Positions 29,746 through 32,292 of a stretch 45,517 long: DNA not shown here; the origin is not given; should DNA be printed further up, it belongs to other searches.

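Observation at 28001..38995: Seven-gene membrane module: two ABC permease pairs around an NHL/TPR-Yip1 protein and an orphan lipoprotein, with no ATPase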

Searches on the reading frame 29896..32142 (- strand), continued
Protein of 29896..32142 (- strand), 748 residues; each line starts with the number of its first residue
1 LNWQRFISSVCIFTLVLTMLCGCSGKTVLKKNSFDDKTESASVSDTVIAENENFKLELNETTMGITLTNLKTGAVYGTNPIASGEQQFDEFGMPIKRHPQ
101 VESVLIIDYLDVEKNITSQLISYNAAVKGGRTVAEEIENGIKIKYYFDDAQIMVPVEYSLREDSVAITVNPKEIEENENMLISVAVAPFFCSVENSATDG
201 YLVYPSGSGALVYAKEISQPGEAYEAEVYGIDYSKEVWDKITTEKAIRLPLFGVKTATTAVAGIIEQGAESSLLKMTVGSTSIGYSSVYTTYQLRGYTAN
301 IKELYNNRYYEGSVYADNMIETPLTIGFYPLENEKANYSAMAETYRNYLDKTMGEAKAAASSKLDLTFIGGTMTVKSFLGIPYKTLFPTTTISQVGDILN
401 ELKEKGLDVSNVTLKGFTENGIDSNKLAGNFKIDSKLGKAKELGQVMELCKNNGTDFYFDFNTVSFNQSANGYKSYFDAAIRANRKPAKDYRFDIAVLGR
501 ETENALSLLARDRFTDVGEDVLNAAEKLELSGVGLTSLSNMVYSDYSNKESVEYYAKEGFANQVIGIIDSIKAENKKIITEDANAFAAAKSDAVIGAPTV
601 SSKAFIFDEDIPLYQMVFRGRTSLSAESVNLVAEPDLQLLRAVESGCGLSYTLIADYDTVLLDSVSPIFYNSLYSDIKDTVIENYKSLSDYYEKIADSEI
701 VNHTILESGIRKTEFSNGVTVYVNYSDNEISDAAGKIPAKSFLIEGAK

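Call 52: search_protein_families(library=pfam, proteins=[L084:4399-7332:+, L085:4927-7887:+, L084:9183-10679:+, L084:10658-11278:+, L085:9641-11800:+, L084:15928-17433:+], max_evalue=1)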
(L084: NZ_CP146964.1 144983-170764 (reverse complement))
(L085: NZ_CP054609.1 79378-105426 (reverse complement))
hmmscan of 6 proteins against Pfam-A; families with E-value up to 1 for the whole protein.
L084:4399-7332:+ (977 aa): 4 families
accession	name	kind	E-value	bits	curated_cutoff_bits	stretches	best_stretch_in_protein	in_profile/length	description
PF01547.30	SBP_bac_1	-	2.4e-21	77.5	26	1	602-872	23-306/307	Bacterial extracellular solute-binding protein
PF13416.11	SBP_bac_8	-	1.6e-19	71.2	27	1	617-877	30-254/279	Bacterial extracellular solute-binding protein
PF25275.1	Golvesin_C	-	0.016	15.7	31.6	0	297-323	40-66/132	Golvesin C-terminal domain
PF04108.17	ATG17_like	-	0.12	12.2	43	1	435-497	219-284/355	Autophagy protein ATG17-like domain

L085:4927-7887:+ (986 aa): 5 families
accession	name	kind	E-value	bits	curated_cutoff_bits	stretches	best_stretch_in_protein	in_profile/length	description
PF01547.30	SBP_bac_1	-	1.8e-22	81.1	26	1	584-861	6-307/307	Bacterial extracellular solute-binding protein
PF13416.11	SBP_bac_8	-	2.4e-19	70.6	27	1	593-864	5-253/279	Bacterial extracellular solute-binding protein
PF17829.7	GH115_C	-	0.014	15.6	24.1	0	108-157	52-101/172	Glycosyl hydrolase family 115 C-terminal domain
PF17895.7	Dicer_N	-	0.017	15.7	25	1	675-733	55-113/144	Giardia Dicer N-terminal domain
PF25275.1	Golvesin_C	-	0.22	12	31.6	0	307-331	38-62/132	Golvesin C-terminal domain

L084:9183-10679:+ (498 aa): 7 families
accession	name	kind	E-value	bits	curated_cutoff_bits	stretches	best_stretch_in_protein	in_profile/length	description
PF01436.27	NHL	-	2e-13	50.1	20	2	116-141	1-26/28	NHL repeat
PF08450.18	SGL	-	4e-09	36.9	26.3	1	80-162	145-228/246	SMP-30/Gluconolactonase/LRE-like region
PF17170.10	DUF5128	-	8.1e-08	32.3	22.9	2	310-379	53-122/321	6-bladed beta-propeller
PF25021.1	TEN_NHL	-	0.11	11.9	27.1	0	116-141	141-166/357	Teneurin NHL domain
PF25266.1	DUF7865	-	0.23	11.9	27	0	182-227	66-111/132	Domain of unknown function (DUF7865)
PF06739.17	SBBP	-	0.56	10.6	20.5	0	159-186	4-32/38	Beta-propeller repeat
PF07719.23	TPR_2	-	0.61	10.8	27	0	415-437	3-25/34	Tetratricopeptide repeat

L084:10658-11278:+ (206 aa): 1 family
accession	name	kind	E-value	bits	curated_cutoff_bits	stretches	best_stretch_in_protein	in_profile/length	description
PF04893.22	Yip1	-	3.1e-13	50.4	28.6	1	11-180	1-170/173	Yip1 domain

L085:9641-11800:+ (719 aa): 15 families
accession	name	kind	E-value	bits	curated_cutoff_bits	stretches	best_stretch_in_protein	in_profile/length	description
PF01436.27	NHL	-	6.7e-17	61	20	2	130-154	2-26/28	NHL repeat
PF04893.22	Yip1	-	2.4e-09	37.7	28.6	1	526-694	3-171/173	Yip1 domain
PF08450.18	SGL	-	2.4e-09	37.6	26.3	2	97-170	146-224/246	SMP-30/Gluconolactonase/LRE-like region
PF22701.2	Mala_s_1-like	-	2.3e-06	28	27.5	2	86-156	88-156/195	Mal s 1 allergenic protein-like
PF13449.12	Phytase-like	-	6e-06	26.8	27.6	1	92-128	74-110/284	Esterase-like activity of phytase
PF06739.17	SBBP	-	7e-06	26.3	20.5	0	181-196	14-29/38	Beta-propeller repeat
PF17170.10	DUF5128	-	9.8e-06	25.4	22.9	1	87-128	91-134/321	6-bladed beta-propeller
PF25021.1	TEN_NHL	-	0.00014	21.5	27.1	1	128-154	328-354/357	Teneurin NHL domain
PF14559.12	TPR_19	-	0.0017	19.1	25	1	404-450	1-47/68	Tetratricopeptide repeat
PF24684.1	Vgb_lyase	-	0.0028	17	50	1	76-162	169-255/290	Virginiamycin B lyase family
PF07719.23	TPR_2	-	0.0059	17.1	27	1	430-451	3-24/34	Tetratricopeptide repeat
PF13424.12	TPR_12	-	0.026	15.1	30.1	1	399-454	8-71/77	Tetratricopeptide repeat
PF13432.12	TPR_16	-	0.044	14.7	32.7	1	400-454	3-57/65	Tetratricopeptide repeat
PF00515.34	TPR_1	-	0.075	13.3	27.8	0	430-454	3-27/34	Tetratricopeptide repeat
PF15533.11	Ntox33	-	0.088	13.7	28.4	0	89-106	35-53/65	Bacterial toxin 33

L084:15928-17433:+ (501 aa): 3 families
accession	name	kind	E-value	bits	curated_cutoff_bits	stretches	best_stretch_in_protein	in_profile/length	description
PF01547.30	SBP_bac_1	-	1.2e-12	48.9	26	1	93-358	9-275/307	Bacterial extracellular solute-binding protein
PF05526.16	R_equi_Vir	-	0.072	13.4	25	1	6-79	9-84/177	Rhodococcus equi virulence-associated protein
PF21827.1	New_glue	-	0.34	11.1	31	1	1-54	1-54/94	New glue protein family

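Call 54: find_homologous_proteins(query=L085:11797-14070:+, max_evalue=0.00001)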
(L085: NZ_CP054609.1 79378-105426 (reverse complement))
Query L085:11797-14070:+ (757 aa): 111 proteins with E <= 0.00001 among 8000 candidates.
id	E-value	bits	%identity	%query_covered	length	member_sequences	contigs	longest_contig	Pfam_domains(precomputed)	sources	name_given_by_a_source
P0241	0.0e+0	1574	89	100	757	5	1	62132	PF18952.7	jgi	-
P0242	0.0e+0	1332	74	100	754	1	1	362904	PF18952.7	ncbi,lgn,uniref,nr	ncbi:hypothetical protein FHS18_003487 [Paenibacillus phyllosphaerae]|uniref:Uncharacterized protein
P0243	0.0e+0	1253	71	100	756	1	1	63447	PF18952.7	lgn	-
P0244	0.0e+0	1253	71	100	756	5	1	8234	PF18952.7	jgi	jgi:hypothetical protein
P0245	0.0e+0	1246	72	95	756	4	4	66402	PF18952.7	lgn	-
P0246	0.0e+0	1244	71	100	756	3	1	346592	PF18952.7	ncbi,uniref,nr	ncbi:hypothetical protein KP806_13385 [Paenibacillus sp. N4]|uniref:DUF5696 domain-containing protei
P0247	0.0e+0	1240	70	100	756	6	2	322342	PF18952.7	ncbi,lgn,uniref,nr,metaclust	ncbi:DUF5696 domain-containing protein [Paenibacillus sp. Soil522]|uniref:DUF5696 domain-containing 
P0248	0.0e+0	1232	70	100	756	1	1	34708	PF18952.7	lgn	-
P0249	0.0e+0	1225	70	97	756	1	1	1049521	PF18952.7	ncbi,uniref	ncbi:DUF5696 domain-containing protein [Paenibacillus sp. NRS-1760]|uniref:DUF5696 domain-containing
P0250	0.0e+0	1216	69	100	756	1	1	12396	PF18952.7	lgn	-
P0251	0.0e+0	1213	69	100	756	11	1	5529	PF18952.7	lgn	-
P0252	0.0e+0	1212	68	98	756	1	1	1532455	PF18952.7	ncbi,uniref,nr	ncbi:hypothetical protein I6N90_06290 [Paenibacillus sp. GSMTC-2017]|uniref:DUF5696 domain-containin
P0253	0.0e+0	1208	68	100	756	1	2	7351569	PF18952.7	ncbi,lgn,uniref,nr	ncbi:hypothetical protein BK133_24395 [Paenibacillus sp. FSL H8-0548]|uniref:DUF5696 domain-containi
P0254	0.0e+0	1207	68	100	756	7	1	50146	PF18952.7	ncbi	-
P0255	0.0e+0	1203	68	100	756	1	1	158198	PF18952.7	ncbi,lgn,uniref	ncbi:DUF5696 domain-containing protein [Paenibacillus sp. 2TAB23]|uniref:DUF5696 domain-containing p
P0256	0.0e+0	1197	67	100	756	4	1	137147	PF18952.7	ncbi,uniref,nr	ncbi:DUF5696 domain-containing protein [Paenibacillus luteus]|uniref:DUF5696 domain-containing prote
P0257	0.0e+0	1176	67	99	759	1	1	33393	PF18952.7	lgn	-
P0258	0.0e+0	1175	66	100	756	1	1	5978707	PF18952.7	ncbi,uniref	ncbi:DUF5696 domain-containing protein [Paenibacillus sp. FA6]|uniref:DUF5696 domain-containing prot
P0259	0.0e+0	1171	67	98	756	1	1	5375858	PF18952.7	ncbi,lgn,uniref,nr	ncbi:glycoside hydrolase [Paenibacillus sp. 32O-W]|uniref:DUF5696 domain-containing protein n=1 Tax=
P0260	0.0e+0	1169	66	100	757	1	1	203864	PF18952.7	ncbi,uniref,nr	ncbi:DUF5696 domain-containing protein [Paenibacillus kobensis]|uniref:DUF5696 domain-containing pro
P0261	0.0e+0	1164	68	96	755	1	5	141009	PF18952.7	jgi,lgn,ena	-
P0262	0.0e+0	1158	66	100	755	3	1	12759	PF18952.7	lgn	-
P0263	0.0e+0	1153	65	100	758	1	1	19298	PF18952.7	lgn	-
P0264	0.0e+0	1144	67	97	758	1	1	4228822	PF18952.7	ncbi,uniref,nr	ncbi:DUF5696 domain-containing protein [Paenibacillus protaetiae]|uniref:Glycoside hydrolase n=1 Tax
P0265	0.0e+0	1143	66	96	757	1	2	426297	PF18952.7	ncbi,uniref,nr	ncbi:DUF5696 domain-containing protein [Paenibacillus xylaniclasticus]|uniref:DUF5696 domain-contain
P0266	0.0e+0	1140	67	95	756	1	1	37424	PF18952.7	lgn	-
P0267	0.0e+0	1092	63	96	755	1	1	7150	PF18952.7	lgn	-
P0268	0.0e+0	1091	62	100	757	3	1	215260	PF18952.7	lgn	-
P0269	0.0e+0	1081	65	92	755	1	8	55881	PF18952.7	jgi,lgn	jgi:hypothetical protein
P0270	1.3e-291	987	58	100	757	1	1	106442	PF18952.7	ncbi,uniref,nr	ncbi:DUF5696 domain-containing protein [Paenibacillus koleovorans]|uniref:DUF5696 domain-containing 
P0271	1.4e-290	984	58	98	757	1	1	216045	PF18952.7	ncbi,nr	ncbi:hypothetical protein EBB07_10500 [Paenibacillaceae bacterium]|nr:hypothetical protein EBB07_105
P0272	6.4e-284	962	58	98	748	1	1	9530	PF18952.7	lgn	-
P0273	1.4e-283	961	58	97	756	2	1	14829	PF18952.7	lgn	-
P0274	3.4e-282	956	56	99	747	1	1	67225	PF18952.7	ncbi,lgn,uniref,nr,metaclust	ncbi:DUF5696 domain-containing protein [Cohnella thermotolerans]|uniref:DUF5696 domain-containing pr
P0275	5.4e-282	956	57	99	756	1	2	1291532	PF18952.7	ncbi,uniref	ncbi:DUF5696 domain-containing protein [Paenibacillus hodogayensis]|uniref:DUF5696 domain-containing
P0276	6.1e-280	949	58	97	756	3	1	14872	PF18952.7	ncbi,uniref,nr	ncbi:hypothetical protein FE784_39310 [Paenibacillus hemerocallicola]|uniref:Uncharacterized protein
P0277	9.3e-280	948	60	92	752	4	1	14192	PF18952.7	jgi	jgi:hypothetical protein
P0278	5.5e-279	946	72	73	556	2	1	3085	PF18952.7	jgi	jgi:hypothetical protein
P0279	9.5e-277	938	59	93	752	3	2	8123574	PF18952.7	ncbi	ncbi:DUF5696 domain-containing protein [Paenibacillus sepulcri]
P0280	5.3e-270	916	57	94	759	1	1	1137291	PF18952.7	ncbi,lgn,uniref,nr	ncbi:DUF5696 domain-containing protein [Paenibacillus sp. BC26]|uniref:DUF5696 domain-containing pro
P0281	1.1e-267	908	55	97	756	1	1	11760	PF18952.7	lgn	-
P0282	7.6e-267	906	56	94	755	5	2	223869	PF18952.7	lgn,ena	-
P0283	2.7e-265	900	56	92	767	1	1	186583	PF18952.7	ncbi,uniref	ncbi:DUF5696 domain-containing protein [Paenibacillus sp. GYB003]|uniref:DUF5696 domain-containing p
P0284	1.1e-263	895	55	93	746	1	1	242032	PF18952.7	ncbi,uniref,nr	ncbi:DUF5696 domain-containing protein [Cohnella fermenti]|uniref:Uncharacterized protein n=1 Tax=Co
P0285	3.6e-259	880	69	73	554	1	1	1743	PF18952.7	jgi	-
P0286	8.0e-256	869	53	93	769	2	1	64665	PF18952.7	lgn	-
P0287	1.4e-255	868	53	92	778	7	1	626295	PF18952.7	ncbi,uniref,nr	ncbi:DUF5696 domain-containing protein [Paenibacillus sp. 32352]|uniref:DUF5696 domain-containing pr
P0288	2.7e-255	867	54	92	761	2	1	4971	PF18952.7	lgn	-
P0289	7.0e-255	866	54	92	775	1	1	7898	PF18952.7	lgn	-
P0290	5.8e-254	863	52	92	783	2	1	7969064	PF18952.7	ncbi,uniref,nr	ncbi:hypothetical protein SK3146_05798 [Paenibacillus konkukensis]|uniref:Uncharacterized protein n=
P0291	5.1e-250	850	51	94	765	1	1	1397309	PF18952.7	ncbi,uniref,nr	ncbi:hypothetical protein GQF01_24570 [Paenibacillus sp. 5J-6]|uniref:Uncharacterized protein n=1 Ta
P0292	2.1e-249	848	50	98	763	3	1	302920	PF18952.7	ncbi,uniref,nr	ncbi:DUF5696 domain-containing protein [Paenibacillus sp. 32352]|uniref:DUF5696 domain-containing pr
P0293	2.1e-248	845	53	92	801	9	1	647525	PF18952.7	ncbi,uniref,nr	ncbi:DUF5696 domain-containing protein [Paenibacillus sp. WQ 127069]|uniref:DUF5696 domain-containin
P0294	1.1e-247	842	51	93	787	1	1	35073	PF18952.7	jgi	jgi:hypothetical protein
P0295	2.5e-247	841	53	92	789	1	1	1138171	PF18952.7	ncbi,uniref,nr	ncbi:DUF5696 domain-containing protein [Paenibacillus piri]|uniref:Uncharacterized protein n=1 Tax=P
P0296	2.7e-247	841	51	92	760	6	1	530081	PF18952.7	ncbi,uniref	ncbi:DUF5696 domain-containing protein [Paenibacillus sp. YIM B09110]|uniref:DUF5696 domain-containi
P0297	1.4e-245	835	51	92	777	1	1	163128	PF18952.7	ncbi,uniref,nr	ncbi:DUF5696 domain-containing protein [Paenibacillus cremeus]|uniref:Uncharacterized protein n=1 Ta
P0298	9.8e-245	832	50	92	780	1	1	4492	PF18952.7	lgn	-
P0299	1.9e-244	832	51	93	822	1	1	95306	PF18952.7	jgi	jgi:hypothetical protein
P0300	2.1e-244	831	52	92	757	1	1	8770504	PF18952.7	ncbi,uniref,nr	ncbi:DUF5696 domain-containing protein [Paenibacillus hamazuiensis]|uniref:DUF5696 domain-containing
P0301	1.0e-243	829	51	92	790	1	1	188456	PF18952.7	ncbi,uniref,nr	ncbi:DUF5696 domain-containing protein [Paenibacillus filicis]|uniref:DUF5696 domain-containing prot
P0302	1.3e-242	825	50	92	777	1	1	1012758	PF18952.7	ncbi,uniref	ncbi:DUF5696 domain-containing protein [Paenibacillus sp. NPDC056579]|uniref:DUF5696 domain-containi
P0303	1.3e-242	825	52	92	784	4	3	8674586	PF18952.7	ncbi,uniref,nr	ncbi:DUF5696 domain-containing protein [Paenibacillus mucilaginosus]|uniref:Uncharacterized protein 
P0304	3.0e-242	824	52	92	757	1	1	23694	PF18952.7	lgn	-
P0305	3.7e-241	821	51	93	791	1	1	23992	PF18952.7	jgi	jgi:hypothetical protein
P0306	3.4e-239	814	51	92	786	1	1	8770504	PF18952.7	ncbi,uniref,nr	ncbi:DUF5696 domain-containing protein [Paenibacillus hamazuiensis]|uniref:DUF5696 domain-containing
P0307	1.9e-236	805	49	92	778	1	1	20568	PF18952.7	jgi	-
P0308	6.1e-236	803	51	92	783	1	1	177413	PF18952.7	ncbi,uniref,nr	ncbi:hypothetical protein GC093_14720 [Paenibacillus sp. LMG 31456]|uniref:Uncharacterized protein n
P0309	5.4e-235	800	52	92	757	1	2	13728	PF18952.7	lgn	-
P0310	1.1e-234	799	49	92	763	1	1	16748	PF18952.7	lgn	-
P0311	5.8e-234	797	51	92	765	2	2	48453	PF18952.7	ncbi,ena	-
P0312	1.0e-226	773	47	98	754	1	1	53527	PF18952.7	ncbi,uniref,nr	ncbi:hypothetical protein PA598K_01209 [Paenibacillus sp. 598K]|uniref:DUF5696 domain-containing pro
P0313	4.4e-226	771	48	92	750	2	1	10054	PF18952.7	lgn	-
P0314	3.1e-225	768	48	98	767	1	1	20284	PF18952.7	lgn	-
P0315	2.4e-222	758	47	92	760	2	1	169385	PF18952.7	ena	-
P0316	4.1e-201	688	45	92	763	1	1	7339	PF18952.7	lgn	-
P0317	6.2e-187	641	42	98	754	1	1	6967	PF18952.7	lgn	-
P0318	6.2e-187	641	40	99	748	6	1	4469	PF18952.7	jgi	-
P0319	2.3e-183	630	42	99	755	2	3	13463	PF18952.7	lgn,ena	-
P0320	5.6e-180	618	41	98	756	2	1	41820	PF18952.7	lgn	-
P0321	1.2e-178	614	40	97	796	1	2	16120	PF18952.7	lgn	-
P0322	3.4e-177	609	41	99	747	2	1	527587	PF18952.7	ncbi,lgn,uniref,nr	ncbi:DUF5696 domain-containing protein [Paenibacillus sp. ATY16]|uniref:DUF5696 domain-containing pr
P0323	3.1e-176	606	43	92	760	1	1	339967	PF18952.7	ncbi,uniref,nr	ncbi:DUF5696 domain-containing protein [Paenibacillus eucommiae]|uniref:Uncharacterized protein n=1 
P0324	8.8e-176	604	42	93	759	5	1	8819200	PF18952.7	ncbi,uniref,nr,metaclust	ncbi:DUF5696 domain-containing protein [Paenibacillus caseinilyticus]|uniref:Uncharacterized protein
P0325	4.4e-175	602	40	98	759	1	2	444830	PF18952.7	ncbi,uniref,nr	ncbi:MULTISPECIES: DUF5696 domain-containing protein [Paenibacillus]|uniref:DUF5696 domain-containin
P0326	2.1e-174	600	42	92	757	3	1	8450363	PF18952.7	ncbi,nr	ncbi:DUF5696 domain-containing protein [Paenibacillus sp. P26]|nr:DUF5696 domain-containing protein 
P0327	7.4e-174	598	41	98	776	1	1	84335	PF18952.7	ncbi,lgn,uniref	ncbi:DUF5696 domain-containing protein [Paenibacillus sp. IITD108]|uniref:DUF5696 domain-containing 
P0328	1.4e-173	597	41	92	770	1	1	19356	PF18952.7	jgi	jgi:hypothetical protein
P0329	1.1e-172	594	42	92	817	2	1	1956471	PF18952.7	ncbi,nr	ncbi:DUF5696 domain-containing protein [Paenibacillus nasutitermitis]|nr:DUF5696 domain-containing p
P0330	7.4e-172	592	40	98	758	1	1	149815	PF18952.7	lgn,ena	-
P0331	3.3e-169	583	41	92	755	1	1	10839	PF18952.7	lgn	-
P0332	1.3e-167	577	39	94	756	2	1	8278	PF18952.7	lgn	-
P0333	4.1e-166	573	42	92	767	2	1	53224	PF18952.7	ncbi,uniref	ncbi:DUF5696 domain-containing protein [Cohnella soli]|uniref:DUF5696 domain-containing protein n=1 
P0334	1.2e-164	568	40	92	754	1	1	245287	PF18952.7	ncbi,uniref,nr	ncbi:DUF5696 domain-containing protein [Neobacillus kokaensis]|uniref:Uncharacterized protein n=1 Ta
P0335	7.7e-164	565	39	98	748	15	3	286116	PF18952.7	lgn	-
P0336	7.8e-159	548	38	99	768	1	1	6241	PF18952.7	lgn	-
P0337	2.1e-62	230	29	81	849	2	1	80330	PF18952.7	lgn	-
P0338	6.6e-60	221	28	81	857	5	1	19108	PF18952.7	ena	-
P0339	6.1e-55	205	28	80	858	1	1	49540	PF18952.7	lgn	-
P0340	9.4e-55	204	28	78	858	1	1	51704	PF18952.7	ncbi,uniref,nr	ncbi:DUF5696 domain-containing protein [Cohnella luojiensis]|uniref:DUF5057 domain-containing protei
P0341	1.4e-48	184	26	77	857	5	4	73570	PF18952.7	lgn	-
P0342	1.4e-45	174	28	78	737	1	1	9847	PF18952.7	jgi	jgi:hypothetical protein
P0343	8.7e-43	165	26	91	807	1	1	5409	PF18952.7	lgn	-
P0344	1.9e-41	160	26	78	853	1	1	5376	PF18952.7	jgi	jgi:glutaredoxin-related protein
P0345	8.4e-34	135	27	70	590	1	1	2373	PF18952.7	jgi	jgi:hypothetical protein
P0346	9.6e-34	135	26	70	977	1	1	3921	PF18952.7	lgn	-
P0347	8.5e-33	132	27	70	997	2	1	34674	PF18952.7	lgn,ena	-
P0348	1.4e-26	111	26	78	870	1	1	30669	PF18952.7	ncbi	-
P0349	8.6e-26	109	27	85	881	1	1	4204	PF18952.7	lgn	-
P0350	1.0e-25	108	27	74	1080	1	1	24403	PF18952.7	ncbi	-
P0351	5.2e-23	99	26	79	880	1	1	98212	PF18952.7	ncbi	-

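Call 55: find_encoding_contigs(protein=P0334, flank=9000, max_places=1)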
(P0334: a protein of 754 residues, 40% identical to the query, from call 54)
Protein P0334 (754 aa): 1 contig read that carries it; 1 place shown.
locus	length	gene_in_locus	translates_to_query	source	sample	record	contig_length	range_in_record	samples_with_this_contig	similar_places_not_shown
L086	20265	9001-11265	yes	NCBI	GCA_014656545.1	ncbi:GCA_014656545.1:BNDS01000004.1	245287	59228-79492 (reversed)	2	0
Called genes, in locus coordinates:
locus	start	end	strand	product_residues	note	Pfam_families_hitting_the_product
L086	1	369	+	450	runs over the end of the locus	PF01547:SBP_bac_1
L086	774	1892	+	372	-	PF00005:ABC_tran, PF17912:OB_MalK (weak), PF08402:TOBE_2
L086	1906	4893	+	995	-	PF01547:SBP_bac_1, PF13416:SBP_bac_8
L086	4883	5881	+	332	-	PF00528:BPD_transp_1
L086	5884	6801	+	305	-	PF00528:BPD_transp_1 (weak)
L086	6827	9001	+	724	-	PF08450:SGL (weak), PF01436:NHL (weak), PF04893:Yip1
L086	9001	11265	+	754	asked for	PF18952:DUF5696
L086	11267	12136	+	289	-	PF00528:BPD_transp_1 (weak)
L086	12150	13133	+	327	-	PF00528:BPD_transp_1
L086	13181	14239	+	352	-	PF01408:GFO_IDH_MocA, PF22725:GFO_IDH_MocA_C3, PF02894:GFO_IDH_MocA_C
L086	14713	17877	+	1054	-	PF02837:Glyco_hydro_2_N, PF22666:Glyco_hydro_2_N2, PF00703:Glyco_hydro_2, PF02836:Glyco_hydro_2_C, PF16353:LacZ_4, PF02929:Bgal_small_N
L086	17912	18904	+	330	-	PF01408:GFO_IDH_MocA, PF03807:F420_oxidored (weak), PF08635:ox_reductase_C, PF22725:GFO_IDH_MocA_C3, PF02894:GFO_IDH_MocA_C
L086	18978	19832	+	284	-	PF01261:AP_endonuc_2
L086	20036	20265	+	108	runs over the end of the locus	PF01074:Glyco_hydro_38N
